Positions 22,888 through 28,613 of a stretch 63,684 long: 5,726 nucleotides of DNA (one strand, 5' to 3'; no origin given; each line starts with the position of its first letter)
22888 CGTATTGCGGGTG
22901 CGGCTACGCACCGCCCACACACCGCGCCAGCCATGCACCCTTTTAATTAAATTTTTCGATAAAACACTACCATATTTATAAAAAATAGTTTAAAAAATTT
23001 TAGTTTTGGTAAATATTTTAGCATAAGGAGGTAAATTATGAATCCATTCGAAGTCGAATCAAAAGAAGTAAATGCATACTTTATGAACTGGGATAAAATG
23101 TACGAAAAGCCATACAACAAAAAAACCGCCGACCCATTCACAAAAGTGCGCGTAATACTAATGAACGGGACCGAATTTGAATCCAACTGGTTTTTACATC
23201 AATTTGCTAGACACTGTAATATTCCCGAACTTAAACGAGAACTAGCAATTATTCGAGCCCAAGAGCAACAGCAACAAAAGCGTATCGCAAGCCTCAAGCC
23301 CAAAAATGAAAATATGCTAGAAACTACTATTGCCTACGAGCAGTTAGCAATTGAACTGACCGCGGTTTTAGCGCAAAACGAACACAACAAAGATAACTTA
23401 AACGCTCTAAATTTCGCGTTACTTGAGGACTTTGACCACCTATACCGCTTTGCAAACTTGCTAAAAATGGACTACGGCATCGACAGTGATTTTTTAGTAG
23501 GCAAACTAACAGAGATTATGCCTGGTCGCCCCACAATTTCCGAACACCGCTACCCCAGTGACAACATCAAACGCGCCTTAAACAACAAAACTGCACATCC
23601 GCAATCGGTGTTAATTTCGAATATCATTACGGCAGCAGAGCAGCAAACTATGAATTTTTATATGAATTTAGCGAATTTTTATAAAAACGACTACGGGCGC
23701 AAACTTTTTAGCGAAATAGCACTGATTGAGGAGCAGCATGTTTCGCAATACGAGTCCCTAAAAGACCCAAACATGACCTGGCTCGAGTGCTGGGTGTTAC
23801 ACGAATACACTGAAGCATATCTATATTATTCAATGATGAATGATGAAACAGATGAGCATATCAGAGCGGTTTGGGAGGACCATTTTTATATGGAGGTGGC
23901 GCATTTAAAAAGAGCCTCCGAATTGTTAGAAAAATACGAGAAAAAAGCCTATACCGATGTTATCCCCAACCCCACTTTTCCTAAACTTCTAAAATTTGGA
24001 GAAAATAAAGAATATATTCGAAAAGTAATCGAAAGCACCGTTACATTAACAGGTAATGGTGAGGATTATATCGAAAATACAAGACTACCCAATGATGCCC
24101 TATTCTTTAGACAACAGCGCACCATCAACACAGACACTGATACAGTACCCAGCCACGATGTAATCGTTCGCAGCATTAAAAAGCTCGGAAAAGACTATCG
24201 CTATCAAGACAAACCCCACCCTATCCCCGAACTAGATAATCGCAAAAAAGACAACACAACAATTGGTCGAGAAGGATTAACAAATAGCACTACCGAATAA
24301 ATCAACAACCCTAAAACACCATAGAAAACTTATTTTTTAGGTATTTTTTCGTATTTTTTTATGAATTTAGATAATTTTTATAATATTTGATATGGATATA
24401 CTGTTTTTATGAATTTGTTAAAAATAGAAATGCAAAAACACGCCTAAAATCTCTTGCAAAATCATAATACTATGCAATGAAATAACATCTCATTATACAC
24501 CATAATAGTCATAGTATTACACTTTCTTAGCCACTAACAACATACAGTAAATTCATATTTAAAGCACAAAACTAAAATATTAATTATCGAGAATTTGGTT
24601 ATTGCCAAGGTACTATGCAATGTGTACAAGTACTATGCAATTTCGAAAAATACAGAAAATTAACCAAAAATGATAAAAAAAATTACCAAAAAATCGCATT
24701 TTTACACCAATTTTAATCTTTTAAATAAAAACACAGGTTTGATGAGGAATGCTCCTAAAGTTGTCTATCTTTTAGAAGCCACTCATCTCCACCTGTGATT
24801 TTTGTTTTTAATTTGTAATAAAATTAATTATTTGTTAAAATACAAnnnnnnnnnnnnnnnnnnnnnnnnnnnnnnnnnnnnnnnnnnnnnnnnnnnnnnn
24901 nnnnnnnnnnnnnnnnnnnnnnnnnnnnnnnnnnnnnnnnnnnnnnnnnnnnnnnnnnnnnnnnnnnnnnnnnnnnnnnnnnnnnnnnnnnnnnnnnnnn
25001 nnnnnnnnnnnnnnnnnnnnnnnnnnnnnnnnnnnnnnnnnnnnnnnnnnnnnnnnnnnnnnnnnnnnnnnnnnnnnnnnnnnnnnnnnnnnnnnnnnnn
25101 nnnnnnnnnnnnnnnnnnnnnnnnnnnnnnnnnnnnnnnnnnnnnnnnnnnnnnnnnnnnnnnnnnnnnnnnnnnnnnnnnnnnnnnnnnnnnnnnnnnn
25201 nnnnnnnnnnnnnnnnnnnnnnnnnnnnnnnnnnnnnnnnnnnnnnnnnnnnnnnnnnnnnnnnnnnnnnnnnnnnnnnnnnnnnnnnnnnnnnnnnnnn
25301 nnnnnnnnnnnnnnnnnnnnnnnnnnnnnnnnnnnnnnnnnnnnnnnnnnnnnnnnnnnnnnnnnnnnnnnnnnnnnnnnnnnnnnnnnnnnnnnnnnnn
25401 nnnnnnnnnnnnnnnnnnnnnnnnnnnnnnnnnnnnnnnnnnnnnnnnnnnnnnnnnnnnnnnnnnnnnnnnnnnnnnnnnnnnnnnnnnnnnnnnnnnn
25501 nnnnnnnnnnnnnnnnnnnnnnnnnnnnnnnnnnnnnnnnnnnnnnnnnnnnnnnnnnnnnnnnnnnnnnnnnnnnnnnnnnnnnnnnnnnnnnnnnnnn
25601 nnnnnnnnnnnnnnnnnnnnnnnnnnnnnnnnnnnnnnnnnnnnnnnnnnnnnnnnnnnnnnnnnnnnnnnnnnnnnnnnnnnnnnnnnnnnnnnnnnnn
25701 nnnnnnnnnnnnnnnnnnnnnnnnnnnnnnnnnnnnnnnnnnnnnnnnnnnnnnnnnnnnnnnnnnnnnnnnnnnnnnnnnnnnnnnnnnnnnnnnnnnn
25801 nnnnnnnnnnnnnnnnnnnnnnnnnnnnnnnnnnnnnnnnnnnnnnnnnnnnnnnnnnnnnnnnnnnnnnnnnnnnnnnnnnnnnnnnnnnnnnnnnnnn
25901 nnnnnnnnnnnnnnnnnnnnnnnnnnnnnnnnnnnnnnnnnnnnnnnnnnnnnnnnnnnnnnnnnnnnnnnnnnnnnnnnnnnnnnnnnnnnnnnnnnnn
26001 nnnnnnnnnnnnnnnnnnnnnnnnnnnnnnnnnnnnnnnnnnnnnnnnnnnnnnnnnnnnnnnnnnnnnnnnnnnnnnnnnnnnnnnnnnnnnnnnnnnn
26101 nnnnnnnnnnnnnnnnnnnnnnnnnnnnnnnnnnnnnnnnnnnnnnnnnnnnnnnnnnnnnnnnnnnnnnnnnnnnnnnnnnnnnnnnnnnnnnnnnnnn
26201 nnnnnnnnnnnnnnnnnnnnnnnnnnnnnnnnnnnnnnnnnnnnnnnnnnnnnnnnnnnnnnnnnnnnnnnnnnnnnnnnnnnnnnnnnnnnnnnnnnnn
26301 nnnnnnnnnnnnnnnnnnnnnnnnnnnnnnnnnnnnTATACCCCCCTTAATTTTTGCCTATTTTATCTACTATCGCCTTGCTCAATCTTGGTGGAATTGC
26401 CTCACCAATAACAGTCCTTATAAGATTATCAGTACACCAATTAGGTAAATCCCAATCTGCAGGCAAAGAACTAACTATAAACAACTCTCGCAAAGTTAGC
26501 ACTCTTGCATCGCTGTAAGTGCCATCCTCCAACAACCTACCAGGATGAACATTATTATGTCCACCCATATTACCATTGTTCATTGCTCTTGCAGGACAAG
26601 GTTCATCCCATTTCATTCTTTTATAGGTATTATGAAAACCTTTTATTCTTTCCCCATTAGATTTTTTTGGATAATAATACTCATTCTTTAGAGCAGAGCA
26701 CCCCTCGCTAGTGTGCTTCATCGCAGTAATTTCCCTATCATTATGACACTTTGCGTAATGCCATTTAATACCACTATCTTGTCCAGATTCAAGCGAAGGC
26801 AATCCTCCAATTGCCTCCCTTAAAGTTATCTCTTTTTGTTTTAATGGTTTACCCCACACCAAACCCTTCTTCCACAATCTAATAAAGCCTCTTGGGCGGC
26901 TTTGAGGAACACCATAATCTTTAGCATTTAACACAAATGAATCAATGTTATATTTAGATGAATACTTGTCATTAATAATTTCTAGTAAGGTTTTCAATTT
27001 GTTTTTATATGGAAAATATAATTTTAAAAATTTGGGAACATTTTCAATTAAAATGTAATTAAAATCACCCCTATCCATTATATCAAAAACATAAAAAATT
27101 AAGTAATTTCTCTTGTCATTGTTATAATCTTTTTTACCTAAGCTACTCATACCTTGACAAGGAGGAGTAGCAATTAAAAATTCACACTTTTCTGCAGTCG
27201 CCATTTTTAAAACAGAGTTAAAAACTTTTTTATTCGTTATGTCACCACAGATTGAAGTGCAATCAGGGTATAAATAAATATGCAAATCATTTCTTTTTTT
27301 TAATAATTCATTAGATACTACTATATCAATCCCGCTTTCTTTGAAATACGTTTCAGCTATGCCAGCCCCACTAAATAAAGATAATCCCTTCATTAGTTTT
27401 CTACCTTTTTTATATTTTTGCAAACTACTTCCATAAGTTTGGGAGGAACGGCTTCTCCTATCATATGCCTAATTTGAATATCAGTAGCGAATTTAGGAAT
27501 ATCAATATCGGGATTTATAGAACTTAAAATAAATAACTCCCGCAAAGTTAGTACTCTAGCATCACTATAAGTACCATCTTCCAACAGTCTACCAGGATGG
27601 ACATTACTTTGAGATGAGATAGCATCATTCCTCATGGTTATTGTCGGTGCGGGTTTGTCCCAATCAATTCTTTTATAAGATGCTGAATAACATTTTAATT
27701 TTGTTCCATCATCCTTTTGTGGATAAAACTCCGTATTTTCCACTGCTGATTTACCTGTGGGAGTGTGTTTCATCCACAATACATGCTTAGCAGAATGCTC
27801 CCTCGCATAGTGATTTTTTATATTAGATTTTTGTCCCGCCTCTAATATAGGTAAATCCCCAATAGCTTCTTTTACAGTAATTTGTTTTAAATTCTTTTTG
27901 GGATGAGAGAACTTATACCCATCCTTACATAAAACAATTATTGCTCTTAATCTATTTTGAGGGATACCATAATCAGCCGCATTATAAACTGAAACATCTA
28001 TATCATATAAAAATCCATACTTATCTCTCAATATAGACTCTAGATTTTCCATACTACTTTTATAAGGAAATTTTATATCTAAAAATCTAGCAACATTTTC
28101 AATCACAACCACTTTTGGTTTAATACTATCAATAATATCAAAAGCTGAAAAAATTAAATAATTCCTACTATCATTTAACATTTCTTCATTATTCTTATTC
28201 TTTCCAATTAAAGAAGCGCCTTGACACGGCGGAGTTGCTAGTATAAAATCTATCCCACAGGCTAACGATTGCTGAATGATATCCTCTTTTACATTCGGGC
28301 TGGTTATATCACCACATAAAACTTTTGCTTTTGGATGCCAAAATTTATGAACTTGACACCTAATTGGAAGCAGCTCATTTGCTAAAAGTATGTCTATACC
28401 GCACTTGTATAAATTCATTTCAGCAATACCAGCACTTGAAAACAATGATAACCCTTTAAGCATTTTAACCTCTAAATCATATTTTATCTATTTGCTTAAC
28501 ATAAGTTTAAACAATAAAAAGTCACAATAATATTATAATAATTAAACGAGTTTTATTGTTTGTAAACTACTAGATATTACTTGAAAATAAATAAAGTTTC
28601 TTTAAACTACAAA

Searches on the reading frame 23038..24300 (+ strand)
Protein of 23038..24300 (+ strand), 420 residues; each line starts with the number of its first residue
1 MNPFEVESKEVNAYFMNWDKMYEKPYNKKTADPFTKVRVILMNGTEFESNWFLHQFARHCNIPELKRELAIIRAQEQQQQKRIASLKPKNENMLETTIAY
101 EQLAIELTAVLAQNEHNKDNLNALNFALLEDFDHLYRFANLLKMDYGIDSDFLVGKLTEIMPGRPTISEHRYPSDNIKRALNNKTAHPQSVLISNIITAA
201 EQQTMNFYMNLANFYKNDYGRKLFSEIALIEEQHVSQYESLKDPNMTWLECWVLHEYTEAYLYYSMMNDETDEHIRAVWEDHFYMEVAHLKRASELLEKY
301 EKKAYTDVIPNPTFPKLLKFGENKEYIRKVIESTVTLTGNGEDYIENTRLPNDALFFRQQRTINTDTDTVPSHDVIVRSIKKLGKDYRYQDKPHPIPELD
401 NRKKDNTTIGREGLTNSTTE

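Call 13: search_protein_families(library=pfam, proteins=[window:23038-24300:+])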
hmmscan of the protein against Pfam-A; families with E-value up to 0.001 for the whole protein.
window:23038-24300:+ (420 aa): 0 families

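Call 73: find_encoding_contigs(protein=window:23038-24300:+, flank=2500, max_places=10)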
Protein window:23038-24300:+ (420 aa): 1 contig read that carries it; 1 place shown.
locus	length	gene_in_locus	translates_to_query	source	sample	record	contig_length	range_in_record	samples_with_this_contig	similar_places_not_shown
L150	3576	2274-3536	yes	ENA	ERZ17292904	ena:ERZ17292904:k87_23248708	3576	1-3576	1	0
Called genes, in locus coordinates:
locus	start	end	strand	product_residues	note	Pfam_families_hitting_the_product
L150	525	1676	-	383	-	PF13679:Methyltransf_32, PF13649:Methyltransf_25 (weak), PF13847:Methyltransf_31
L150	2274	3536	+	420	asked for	-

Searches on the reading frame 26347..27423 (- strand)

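Call 30: search_protein_families(library=pfam, proteins=[window:26347-27423:-], max_evalue=0.00001)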
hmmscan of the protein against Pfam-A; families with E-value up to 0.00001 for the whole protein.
window:26347-27423:- (358 aa): 1 family
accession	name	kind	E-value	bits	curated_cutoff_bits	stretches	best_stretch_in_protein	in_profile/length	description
PF00145.23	DNA_methylase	-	5.3e-46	158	22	1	11-357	1-324/324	C-5 cytosine-specific DNA methylase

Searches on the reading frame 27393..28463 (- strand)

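Call 30: search_protein_families(library=pfam, proteins=[window:27393-28463:-], max_evalue=0.00001)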
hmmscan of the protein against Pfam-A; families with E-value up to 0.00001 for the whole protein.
window:27393-28463:- (356 aa): 1 family
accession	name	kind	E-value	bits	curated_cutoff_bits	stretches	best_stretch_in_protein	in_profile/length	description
PF00145.23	DNA_methylase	-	2.3e-48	165.7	22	1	3-353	2-324/324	C-5 cytosine-specific DNA methylase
